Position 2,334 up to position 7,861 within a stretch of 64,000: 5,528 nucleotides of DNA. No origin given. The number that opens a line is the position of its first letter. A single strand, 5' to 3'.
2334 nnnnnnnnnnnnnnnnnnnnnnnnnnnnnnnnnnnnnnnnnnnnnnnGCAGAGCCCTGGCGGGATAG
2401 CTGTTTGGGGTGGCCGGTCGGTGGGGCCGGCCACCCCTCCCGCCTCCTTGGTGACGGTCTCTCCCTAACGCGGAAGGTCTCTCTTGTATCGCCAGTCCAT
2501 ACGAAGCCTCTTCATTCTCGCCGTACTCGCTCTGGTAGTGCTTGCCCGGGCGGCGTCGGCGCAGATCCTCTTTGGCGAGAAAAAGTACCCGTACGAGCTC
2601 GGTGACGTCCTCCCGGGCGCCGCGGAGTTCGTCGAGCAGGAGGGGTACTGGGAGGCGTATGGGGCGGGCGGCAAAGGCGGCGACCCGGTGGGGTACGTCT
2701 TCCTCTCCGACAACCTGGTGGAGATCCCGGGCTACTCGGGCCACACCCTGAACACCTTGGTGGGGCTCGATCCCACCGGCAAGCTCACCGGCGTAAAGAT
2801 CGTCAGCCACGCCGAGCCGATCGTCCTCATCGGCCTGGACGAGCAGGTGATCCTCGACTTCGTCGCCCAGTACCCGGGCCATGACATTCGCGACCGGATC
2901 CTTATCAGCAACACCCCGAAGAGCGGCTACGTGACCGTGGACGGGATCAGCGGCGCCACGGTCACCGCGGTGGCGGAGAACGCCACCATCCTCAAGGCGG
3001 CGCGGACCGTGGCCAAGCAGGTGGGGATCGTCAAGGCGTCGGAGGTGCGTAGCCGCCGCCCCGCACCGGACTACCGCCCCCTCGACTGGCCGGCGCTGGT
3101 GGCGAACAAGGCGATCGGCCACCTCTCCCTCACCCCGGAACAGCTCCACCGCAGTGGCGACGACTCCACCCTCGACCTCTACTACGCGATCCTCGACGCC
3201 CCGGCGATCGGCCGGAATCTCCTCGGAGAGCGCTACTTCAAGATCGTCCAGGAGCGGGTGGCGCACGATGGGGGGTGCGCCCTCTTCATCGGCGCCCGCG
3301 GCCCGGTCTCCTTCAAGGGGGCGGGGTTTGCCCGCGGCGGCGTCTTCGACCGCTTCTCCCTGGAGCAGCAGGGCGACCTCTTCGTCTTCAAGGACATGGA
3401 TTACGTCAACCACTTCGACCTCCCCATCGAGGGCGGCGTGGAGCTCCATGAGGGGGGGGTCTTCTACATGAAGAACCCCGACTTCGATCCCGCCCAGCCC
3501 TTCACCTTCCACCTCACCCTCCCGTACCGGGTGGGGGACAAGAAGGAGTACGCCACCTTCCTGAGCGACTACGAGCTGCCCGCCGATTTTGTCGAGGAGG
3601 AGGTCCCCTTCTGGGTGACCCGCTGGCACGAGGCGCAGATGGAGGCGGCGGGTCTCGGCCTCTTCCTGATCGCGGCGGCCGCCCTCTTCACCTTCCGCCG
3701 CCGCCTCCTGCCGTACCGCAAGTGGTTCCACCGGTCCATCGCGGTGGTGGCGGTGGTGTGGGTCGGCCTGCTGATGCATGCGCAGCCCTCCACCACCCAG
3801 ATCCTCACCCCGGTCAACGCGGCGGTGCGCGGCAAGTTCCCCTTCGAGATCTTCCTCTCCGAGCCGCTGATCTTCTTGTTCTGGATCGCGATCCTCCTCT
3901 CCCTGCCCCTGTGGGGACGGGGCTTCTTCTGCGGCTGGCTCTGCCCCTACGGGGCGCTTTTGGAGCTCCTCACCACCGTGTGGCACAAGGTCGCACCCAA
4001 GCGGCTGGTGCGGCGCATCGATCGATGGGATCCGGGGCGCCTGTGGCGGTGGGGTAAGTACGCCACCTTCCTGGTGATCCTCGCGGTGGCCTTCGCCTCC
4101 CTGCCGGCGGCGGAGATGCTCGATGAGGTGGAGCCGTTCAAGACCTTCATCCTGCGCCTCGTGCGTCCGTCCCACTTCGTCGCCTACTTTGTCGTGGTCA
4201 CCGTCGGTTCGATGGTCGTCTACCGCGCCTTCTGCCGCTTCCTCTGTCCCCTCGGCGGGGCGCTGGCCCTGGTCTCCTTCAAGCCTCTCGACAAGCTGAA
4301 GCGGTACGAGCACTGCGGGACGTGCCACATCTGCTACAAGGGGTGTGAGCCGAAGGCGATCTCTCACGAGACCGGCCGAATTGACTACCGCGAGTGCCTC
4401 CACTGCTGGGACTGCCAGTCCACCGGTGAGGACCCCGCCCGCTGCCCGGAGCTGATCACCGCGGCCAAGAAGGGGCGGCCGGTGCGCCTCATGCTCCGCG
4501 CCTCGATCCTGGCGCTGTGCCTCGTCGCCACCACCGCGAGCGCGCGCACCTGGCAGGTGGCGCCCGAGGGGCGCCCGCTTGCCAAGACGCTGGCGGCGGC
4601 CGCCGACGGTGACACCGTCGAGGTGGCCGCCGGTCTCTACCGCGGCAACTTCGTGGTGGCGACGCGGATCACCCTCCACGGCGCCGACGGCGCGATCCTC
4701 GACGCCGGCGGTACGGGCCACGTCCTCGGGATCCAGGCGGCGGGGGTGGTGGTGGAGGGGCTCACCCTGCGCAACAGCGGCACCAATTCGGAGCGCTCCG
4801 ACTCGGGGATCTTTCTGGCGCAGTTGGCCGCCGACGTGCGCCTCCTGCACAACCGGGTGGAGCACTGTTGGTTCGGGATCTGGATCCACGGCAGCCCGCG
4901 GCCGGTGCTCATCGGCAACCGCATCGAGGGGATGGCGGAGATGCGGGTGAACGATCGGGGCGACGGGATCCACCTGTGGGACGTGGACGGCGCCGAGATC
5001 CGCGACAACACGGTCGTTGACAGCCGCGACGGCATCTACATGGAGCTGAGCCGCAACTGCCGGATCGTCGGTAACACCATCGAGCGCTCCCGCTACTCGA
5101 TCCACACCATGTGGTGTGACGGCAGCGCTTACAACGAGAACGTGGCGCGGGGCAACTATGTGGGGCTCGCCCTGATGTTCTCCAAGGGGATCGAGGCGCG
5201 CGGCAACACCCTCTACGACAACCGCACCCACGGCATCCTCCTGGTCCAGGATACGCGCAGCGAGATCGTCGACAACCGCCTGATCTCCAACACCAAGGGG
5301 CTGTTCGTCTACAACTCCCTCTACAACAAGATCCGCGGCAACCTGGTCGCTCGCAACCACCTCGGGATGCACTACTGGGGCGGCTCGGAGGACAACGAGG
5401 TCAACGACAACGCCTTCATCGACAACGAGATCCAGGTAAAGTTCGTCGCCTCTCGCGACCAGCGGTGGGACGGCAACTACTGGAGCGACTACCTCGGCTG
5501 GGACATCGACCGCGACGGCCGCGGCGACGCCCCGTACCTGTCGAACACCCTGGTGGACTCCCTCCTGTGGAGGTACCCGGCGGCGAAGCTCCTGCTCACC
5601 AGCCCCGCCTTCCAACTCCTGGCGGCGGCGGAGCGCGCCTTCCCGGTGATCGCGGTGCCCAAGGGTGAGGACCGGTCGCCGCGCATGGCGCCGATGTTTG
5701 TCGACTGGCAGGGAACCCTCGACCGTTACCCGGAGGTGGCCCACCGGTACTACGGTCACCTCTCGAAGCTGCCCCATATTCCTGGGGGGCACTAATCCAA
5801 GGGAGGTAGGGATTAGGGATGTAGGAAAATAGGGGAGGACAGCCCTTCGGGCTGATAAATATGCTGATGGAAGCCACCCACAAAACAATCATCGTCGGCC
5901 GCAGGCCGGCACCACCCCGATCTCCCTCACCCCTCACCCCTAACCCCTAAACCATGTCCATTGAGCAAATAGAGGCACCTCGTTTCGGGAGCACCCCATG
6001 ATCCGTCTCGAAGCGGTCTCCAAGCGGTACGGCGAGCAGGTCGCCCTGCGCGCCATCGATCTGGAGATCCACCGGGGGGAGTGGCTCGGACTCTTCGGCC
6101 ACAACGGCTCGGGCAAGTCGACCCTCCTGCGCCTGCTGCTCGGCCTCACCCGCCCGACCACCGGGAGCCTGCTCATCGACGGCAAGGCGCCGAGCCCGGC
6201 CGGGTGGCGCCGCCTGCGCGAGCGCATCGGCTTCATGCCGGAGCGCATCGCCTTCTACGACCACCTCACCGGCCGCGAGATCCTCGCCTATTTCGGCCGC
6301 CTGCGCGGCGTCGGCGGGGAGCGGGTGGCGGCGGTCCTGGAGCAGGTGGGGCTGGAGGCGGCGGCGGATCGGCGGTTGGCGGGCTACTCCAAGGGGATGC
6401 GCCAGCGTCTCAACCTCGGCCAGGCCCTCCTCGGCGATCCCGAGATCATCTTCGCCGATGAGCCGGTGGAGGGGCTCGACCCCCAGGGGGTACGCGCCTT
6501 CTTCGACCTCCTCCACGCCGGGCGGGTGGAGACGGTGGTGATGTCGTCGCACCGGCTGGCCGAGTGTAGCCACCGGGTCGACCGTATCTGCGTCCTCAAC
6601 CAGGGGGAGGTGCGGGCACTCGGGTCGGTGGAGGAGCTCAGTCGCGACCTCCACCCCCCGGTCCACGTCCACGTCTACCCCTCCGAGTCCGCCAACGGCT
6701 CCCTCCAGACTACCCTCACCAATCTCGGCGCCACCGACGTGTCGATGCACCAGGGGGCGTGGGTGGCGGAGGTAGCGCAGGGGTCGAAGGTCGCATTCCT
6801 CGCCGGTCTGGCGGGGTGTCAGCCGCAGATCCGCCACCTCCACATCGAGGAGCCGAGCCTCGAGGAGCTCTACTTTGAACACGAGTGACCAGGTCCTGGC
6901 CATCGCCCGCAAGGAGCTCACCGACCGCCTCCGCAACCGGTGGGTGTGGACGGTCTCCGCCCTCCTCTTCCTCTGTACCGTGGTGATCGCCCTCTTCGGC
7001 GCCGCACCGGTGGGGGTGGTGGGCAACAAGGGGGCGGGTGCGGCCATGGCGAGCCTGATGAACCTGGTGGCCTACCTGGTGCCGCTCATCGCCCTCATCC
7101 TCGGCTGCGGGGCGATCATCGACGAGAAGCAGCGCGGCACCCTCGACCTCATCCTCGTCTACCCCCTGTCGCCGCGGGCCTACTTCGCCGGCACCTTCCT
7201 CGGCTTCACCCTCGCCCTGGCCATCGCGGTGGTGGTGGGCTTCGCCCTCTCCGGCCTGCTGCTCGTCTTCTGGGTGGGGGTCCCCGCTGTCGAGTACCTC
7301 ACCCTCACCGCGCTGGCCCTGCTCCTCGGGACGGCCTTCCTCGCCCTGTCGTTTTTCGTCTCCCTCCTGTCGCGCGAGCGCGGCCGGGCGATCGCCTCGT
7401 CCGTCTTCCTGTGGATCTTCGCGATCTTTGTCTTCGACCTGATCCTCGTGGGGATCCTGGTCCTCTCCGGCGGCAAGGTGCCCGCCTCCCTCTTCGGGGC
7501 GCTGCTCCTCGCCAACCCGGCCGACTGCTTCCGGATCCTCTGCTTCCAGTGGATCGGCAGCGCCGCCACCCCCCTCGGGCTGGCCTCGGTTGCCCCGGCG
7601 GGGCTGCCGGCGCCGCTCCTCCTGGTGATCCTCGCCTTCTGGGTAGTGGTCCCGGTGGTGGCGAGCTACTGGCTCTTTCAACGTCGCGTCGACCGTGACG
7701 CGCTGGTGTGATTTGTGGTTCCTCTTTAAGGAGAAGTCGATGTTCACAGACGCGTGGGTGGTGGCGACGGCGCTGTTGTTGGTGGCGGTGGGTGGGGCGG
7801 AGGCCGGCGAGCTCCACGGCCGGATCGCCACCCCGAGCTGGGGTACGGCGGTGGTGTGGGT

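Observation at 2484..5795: Single 1103-aa ORF fusing a NosR-like flavo-FeS membrane protein to NosD, with NosD's signal peptide retained as an internal segment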

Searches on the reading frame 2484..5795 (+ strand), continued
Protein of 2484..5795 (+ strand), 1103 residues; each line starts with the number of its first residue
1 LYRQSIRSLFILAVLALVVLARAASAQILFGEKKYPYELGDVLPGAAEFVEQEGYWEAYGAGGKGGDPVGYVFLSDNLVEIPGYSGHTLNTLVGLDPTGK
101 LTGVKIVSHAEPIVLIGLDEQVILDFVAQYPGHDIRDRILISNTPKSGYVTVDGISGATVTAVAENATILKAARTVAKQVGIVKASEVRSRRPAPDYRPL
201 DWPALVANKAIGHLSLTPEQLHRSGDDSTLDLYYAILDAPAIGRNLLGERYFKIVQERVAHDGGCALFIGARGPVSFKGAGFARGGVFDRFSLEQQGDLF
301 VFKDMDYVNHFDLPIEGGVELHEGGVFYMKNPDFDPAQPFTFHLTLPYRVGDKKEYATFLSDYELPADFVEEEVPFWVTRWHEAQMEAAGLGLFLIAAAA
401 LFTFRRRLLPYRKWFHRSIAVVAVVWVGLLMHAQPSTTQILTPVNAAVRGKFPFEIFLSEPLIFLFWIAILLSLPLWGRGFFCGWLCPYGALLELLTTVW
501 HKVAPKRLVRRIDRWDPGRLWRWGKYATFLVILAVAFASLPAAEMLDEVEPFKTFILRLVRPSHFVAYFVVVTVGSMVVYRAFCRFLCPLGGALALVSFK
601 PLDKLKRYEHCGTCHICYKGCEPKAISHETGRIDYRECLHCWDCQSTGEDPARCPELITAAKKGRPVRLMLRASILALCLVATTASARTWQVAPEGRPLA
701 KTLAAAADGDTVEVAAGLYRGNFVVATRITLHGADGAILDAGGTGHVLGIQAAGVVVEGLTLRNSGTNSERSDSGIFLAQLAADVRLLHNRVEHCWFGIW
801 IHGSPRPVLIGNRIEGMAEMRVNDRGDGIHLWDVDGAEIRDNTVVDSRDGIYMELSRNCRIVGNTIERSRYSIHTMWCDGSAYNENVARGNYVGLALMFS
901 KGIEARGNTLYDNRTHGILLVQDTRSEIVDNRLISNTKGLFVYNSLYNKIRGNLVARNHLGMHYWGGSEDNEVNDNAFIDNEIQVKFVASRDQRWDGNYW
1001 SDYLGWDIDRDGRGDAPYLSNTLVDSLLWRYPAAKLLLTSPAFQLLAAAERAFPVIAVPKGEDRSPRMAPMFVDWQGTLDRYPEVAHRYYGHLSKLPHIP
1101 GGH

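Call 58: find_encoding_contigs(protein=P0068, flank=6000, max_places=1)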
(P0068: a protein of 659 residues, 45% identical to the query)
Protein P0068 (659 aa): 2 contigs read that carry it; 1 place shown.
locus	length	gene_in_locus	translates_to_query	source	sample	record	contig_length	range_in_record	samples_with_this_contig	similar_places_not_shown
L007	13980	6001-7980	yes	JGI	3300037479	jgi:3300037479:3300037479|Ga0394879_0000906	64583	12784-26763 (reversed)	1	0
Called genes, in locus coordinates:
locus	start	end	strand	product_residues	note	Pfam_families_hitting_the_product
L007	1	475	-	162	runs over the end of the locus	PF01814:Hemerythrin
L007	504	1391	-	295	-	PF02574:S-methyl_trans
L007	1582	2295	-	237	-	PF01988:VIT1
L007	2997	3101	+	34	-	-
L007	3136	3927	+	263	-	PF00034:Cytochrom_C (weak), PF13442:Cytochrome_CBB3, PF00034:Cytochrom_C, PF13442:Cytochrome_CBB3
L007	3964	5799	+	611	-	PF18793:nos_propeller_2, PF18764:nos_propeller, PF13473:Cupredoxin_1 (weak)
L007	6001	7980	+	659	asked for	PF04205:FMN_bind, PF12801:Fer4_5, PF27538:NosR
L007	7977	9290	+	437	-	PF07602:DUF1565 (weak), PF13229:Beta_helix, PF05048:NosD, PF13229:Beta_helix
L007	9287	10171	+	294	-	PF00005:ABC_tran, PF13304:AAA_21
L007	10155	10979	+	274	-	PF12679:ABC2_membrane_2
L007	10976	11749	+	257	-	PF13715:CarbopepD_reg_2, PF13620:CarboxypepD_reg (weak), PF14686:fn3_3 (weak)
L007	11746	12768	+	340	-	PF02424:ApbE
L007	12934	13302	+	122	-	PF05973:Gp49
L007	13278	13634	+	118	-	PF13744:HTH_37 (weak), PF13560:HTH_31 (weak), PF01381:HTH_3 (weak)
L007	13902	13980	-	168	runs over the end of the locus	PF14512:TM1586_NiRdase (faint), PF00881:Nitroreductase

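Call 59: find_encoding_contigs(protein=P0100, flank=6000, max_places=1)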
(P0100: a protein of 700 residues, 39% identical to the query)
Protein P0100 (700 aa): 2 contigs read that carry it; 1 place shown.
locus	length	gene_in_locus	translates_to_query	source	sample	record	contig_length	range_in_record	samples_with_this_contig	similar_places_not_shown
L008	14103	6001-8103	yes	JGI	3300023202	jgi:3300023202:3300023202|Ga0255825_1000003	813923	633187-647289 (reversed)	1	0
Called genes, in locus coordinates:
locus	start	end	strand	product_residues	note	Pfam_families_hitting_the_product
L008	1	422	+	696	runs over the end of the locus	PF08309:LVIVD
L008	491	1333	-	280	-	PF03009:GDPD (weak)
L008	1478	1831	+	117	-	PF13146:TRL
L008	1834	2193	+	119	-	PF13146:TRL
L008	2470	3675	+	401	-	-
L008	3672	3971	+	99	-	-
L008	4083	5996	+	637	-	PF18793:nos_propeller_2, PF18764:nos_propeller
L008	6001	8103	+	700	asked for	PF04205:FMN_bind (weak), PF12801:Fer4_5, PF27538:NosR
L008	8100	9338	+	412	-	PF13229:Beta_helix, PF05048:NosD, PF13229:Beta_helix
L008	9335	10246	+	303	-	PF02463:SMC_N (faint), PF00005:ABC_tran, PF13555:AAA_29 (weak), PF13304:AAA_21 (weak)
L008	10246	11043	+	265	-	PF01061:ABC2_membrane, PF12679:ABC2_membrane_2, PF12730:ABC2_membrane_4 (weak), PF12698:ABC2_membrane_3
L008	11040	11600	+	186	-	PF05573:NosL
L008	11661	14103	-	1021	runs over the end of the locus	PF00873:ACR_tran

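Call 61: search_protein_representatives(protein=window:2484-5792:+)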
Query: 1103 residues. Proteins with E-value up to 0.001 (for the whole library): 14088; up to 1e-10: 3617; up to 1e-30: 670. The best 150 are listed.
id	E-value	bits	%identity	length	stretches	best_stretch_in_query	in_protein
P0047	0.0e+00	1299.1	54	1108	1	19-1101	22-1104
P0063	2.1e-203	694.5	54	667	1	17-603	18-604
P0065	6.8e-196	669.6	38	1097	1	40-1069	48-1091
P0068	3.2e-178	611.1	47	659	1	30-661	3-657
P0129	1.6e-171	588.9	43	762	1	377-1102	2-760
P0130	9.5e-160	549.9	64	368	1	738-1101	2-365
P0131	1.1e-154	533.1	43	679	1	9-662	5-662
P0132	9.9e-145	500.2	39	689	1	40-663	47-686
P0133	3.1e-131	455.5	40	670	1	67-660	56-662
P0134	7.6e-127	441.0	57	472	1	3-371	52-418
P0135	1.2e-123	430.4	39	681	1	65-658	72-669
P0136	5.4e-123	428.2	39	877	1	40-663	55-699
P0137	2.6e-115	402.8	38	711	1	36-660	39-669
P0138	2.1e-111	389.9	43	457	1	666-1102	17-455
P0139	4.5e-110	385.4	34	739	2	149-663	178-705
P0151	3.4e-91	322.9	43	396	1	703-1068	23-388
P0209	2.2e-67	244.1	39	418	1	699-1068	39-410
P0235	1.7e-61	224.6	71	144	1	961-1103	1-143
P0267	2.1e-57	211.0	34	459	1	681-1068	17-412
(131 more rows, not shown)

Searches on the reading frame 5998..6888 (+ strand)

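Call 6: search_protein_families(library=ncbifam, proteins=[window:5998-6888:+], max_evalue=0.001)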
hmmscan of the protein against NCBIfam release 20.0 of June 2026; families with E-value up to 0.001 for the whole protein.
window:5998-6888:+ (296 aa): 183 families (the best 25 are shown)
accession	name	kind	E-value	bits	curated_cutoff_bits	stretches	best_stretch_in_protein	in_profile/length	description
TIGR01188.1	drrA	subfamily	1.3e-50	172.4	312.45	1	9-294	1-299/302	daunorubicin resistance ABC transporter, ATP-binding protein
TIGR03740.1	galliderm_ABC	subfamily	1.4e-42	145.9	309.75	1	4-211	3-208/223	lantibiotic protection ABC transporter ATP-binding subunit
TIGR03522.1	GldA_ABC_ATP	equivalog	8.9e-40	137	402.6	1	2-243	3-247/301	gliding motility-associated ABC transporter ATP-binding subunit GldA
NF010060.0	PRK13537.1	equivalog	1e-39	136.3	521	1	2-243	16-260/314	nodulation factor ABC transporter ATP-binding protein NodI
NF010059.0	PRK13536.1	equivalog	2.8e-38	131.5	549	1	2-214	44-261/342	nodulation factor ABC transporter ATP-binding protein NodI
NF033858.1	ABC2_perm_RbbA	equivalog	8.7e-37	126.5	1050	1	2-216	267-486/909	ribosome-associated ATPase/putative transporter RbbA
TIGR01288.1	nodI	equivalog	9.6e-37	126.6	424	1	2-211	5-219/303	nodulation factor ABC transporter ATP-binding protein NodI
TIGR00968.1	3a0106s01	subfamily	3.4e-36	124.9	342.75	1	2-217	1-221/237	sulfate ABC transporter ATP-binding protein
TIGR04521.1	ECF_ATPase_2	equivalog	2.8e-32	111.9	330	1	13-217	17-235/279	energy-coupling factor transporter ATPase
TIGR03864.1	PQQ_ABC_ATP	hypoth_equivalog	8.3e-32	110.5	302.25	1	2-217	2-222/236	ABC transporter, ATP-binding subunit, PQQ-dependent alcohol dehydrogenase system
TIGR01186.1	proV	subfamily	3.1e-31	108.8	326.6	1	10-215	2-218/363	betaine/proline/choline family ABC transporter ATP-binding protein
TIGR03375.1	type_I_sec_LssB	subfamily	1.7e-30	106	693.1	1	2-216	466-690/696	type I secretion system permease/ATPase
TIGR02142.1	modC_ABC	equivalog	4.8e-30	105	285.05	1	8-223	6-228/353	molybdenum ABC transporter ATP-binding protein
TIGR02315.1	ABC_phnC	equivalog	5.6e-30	104.5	266.1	1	1-214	1-233/243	phosphonate ABC transporter ATP-binding protein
TIGR04520.1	ECF_ATPase_1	equivalog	1.7e-29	103.1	315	2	2-79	1-81/269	energy-coupling factor transporter ATPase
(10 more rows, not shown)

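Call 40: search_protein_families(library=pfam, proteins=[window:5998-6888:+], max_evalue=0.01)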
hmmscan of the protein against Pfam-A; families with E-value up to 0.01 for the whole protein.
window:5998-6888:+ (296 aa): 4 families
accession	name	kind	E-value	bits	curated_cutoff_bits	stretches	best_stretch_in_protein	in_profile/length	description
PF00005.33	ABC_tran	-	2.1e-31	109.8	25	1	17-157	1-136/137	ABC transporter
PF13304.12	AAA_21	-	1.2e-07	32.5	27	1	31-51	3-23/304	AAA domain, putative AbiEii toxin, Type IV TA system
PF13555.12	AAA_29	-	0.0085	16.3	27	0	22-44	17-39/61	P-loop containing region of AAA domain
PF13191.12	AAA_16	-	0.009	17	32.6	0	25-118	22-124/167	AAA ATPase domain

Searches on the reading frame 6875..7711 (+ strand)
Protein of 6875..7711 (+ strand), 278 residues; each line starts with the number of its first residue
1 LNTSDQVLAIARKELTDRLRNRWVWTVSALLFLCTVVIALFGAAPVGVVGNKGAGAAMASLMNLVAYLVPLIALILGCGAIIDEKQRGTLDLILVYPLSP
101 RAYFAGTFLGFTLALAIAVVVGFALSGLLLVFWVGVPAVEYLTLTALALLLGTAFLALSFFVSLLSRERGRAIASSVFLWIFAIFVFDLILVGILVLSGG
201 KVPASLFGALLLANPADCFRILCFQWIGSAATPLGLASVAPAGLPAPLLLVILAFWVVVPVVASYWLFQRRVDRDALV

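Call 6: search_protein_families(library=ncbifam, proteins=[window:6875-7711:+], max_evalue=0.001)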
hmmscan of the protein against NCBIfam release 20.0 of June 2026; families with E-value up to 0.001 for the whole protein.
window:6875-7711:+ (278 aa): 1 family
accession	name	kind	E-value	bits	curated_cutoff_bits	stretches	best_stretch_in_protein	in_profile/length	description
TIGR03518.1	ABC_perm_GldF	equivalog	0.00096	19.2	288.5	0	8-186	2-181/240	gliding motility-associated ABC transporter permease subunit GldF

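Call 40: search_protein_families(library=pfam, proteins=[window:6875-7711:+], max_evalue=0.01)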
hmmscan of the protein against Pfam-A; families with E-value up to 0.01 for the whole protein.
window:6875-7711:+ (278 aa): 3 families
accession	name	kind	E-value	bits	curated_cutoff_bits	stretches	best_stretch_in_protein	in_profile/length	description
PF12679.13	ABC2_membrane_2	-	1.3e-32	113.6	27.2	1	8-271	1-281/283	ABC-2 family transporter protein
PF12698.13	ABC2_membrane_3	-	4e-06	26.6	31.6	1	61-187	164-286/347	ABC-2 family transporter protein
PF12730.13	ABC2_membrane_4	-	0.0028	18.1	27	1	30-167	17-163/179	ABC-2 family transporter protein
